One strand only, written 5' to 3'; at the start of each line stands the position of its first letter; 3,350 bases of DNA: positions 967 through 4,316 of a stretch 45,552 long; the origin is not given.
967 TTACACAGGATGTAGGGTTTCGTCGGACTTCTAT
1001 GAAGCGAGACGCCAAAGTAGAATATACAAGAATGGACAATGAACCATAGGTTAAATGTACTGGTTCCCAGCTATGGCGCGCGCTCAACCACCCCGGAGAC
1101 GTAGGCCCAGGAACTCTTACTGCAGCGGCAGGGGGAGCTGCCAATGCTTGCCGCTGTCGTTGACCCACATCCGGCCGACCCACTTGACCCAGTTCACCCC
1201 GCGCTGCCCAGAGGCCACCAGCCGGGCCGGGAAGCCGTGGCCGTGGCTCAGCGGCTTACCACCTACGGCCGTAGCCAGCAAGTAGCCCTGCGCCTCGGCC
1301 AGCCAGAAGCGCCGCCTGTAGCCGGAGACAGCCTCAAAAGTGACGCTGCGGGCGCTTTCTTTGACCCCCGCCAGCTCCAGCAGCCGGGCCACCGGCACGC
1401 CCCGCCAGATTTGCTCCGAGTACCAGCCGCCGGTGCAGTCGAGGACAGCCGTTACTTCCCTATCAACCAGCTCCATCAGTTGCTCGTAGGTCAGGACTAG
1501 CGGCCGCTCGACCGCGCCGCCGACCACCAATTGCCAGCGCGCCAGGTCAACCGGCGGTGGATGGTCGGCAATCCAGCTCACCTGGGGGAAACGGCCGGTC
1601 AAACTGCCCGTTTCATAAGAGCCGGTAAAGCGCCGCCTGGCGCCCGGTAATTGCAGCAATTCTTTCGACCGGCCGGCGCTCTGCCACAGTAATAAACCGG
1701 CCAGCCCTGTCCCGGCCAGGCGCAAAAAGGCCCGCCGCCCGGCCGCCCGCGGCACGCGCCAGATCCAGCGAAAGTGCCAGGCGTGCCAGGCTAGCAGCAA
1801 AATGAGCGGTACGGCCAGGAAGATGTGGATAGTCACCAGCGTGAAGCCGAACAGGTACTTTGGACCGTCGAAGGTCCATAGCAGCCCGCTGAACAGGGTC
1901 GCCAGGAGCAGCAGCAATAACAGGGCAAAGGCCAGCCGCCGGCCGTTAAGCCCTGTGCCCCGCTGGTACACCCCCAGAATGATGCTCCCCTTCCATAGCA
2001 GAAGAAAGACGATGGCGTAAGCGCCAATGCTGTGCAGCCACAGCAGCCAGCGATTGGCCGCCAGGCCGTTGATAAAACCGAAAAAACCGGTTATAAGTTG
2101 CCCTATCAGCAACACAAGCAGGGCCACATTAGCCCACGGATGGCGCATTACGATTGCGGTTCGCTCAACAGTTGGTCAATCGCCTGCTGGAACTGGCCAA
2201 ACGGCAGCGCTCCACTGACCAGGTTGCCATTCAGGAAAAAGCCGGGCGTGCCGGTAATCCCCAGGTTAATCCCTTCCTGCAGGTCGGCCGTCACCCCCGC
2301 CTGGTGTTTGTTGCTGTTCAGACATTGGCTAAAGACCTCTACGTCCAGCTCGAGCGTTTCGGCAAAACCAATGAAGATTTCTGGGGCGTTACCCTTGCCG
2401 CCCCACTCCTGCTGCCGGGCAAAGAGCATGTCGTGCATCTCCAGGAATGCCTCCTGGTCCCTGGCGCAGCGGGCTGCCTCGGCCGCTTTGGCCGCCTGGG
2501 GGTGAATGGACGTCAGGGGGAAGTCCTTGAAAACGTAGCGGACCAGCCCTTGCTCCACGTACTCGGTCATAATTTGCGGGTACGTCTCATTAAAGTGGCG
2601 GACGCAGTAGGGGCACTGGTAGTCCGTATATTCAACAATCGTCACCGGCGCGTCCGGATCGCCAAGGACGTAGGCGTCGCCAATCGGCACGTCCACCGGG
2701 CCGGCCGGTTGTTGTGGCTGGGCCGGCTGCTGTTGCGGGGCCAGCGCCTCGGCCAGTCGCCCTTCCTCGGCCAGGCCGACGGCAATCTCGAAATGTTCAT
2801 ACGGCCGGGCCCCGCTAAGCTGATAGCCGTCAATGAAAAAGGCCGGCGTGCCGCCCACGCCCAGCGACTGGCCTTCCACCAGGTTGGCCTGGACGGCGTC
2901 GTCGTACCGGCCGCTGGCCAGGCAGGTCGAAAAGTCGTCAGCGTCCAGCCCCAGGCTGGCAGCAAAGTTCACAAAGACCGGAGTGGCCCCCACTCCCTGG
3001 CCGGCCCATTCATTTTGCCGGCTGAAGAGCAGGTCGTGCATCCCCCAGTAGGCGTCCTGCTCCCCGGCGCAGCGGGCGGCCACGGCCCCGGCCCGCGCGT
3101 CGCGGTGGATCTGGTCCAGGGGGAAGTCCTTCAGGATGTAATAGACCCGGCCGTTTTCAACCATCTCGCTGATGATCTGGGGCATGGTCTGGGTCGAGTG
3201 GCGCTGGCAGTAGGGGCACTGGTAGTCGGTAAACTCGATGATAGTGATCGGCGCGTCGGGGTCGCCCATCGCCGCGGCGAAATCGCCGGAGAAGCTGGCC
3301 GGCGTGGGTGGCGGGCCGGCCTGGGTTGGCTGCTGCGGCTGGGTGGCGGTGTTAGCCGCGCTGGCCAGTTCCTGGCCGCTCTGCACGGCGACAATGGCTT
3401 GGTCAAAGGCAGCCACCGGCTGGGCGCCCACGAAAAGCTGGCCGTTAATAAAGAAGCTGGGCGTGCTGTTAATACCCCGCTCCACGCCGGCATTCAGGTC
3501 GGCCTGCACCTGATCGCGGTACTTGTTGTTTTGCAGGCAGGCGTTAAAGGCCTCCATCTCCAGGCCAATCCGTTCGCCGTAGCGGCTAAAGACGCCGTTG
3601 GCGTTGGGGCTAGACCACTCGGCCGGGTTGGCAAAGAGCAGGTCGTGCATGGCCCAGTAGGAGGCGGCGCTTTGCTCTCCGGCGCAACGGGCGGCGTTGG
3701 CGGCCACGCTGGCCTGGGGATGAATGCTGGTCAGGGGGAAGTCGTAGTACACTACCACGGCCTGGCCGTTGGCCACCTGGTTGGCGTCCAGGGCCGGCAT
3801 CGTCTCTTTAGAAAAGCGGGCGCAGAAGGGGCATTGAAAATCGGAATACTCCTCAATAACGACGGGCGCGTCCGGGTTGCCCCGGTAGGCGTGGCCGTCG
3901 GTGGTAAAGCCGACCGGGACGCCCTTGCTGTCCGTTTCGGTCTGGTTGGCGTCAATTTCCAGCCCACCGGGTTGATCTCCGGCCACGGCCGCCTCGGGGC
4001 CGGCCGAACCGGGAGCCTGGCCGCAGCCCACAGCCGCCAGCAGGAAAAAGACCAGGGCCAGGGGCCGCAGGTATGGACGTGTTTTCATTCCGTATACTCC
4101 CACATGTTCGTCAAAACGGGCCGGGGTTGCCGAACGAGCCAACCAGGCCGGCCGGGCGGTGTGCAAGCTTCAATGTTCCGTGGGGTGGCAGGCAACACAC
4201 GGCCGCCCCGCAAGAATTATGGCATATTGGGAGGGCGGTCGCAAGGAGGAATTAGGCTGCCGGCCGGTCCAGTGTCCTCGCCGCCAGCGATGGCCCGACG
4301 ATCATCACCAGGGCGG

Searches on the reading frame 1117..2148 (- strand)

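Call 61: search_protein_families(library=pfam, proteins=[window:1117-2148:-], max_evalue=0.001)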
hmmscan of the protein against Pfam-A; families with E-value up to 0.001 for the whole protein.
window:1117-2148:- (343 aa): 1 family
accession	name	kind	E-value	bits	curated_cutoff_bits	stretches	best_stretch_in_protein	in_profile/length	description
PF00174.25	Oxidored_molyb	-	6.8e-31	107.6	24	1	198-332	5-163/169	Oxidoreductase molybdopterin binding domain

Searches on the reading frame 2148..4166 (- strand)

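Call 61: search_protein_families(library=pfam, proteins=[window:2148-4166:-], max_evalue=0.001)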
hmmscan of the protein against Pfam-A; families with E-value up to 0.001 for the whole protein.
window:2148-4166:- (672 aa): 5 families
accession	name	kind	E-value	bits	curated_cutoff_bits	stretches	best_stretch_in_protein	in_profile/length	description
PF13462.12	Thioredoxin_4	-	1.1e-105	351.4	23.2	3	499-664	6-164/165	Thioredoxin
PF01323.26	DSBA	-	4.1e-49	167.4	25.6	3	103-258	1-190/191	DSBA-like thioredoxin domain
PF13098.12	Thioredoxin_2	-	5.4e-20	72.1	27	2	308-460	8-101/104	Thioredoxin-like domain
PF13192.12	Thioredoxin_3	-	2.2e-07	31.2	24.8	0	222-248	37-64/76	Thioredoxin domain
PF13743.12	Thioredoxin_5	-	7e-07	29.6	27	0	558-645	80-163/186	Thioredoxin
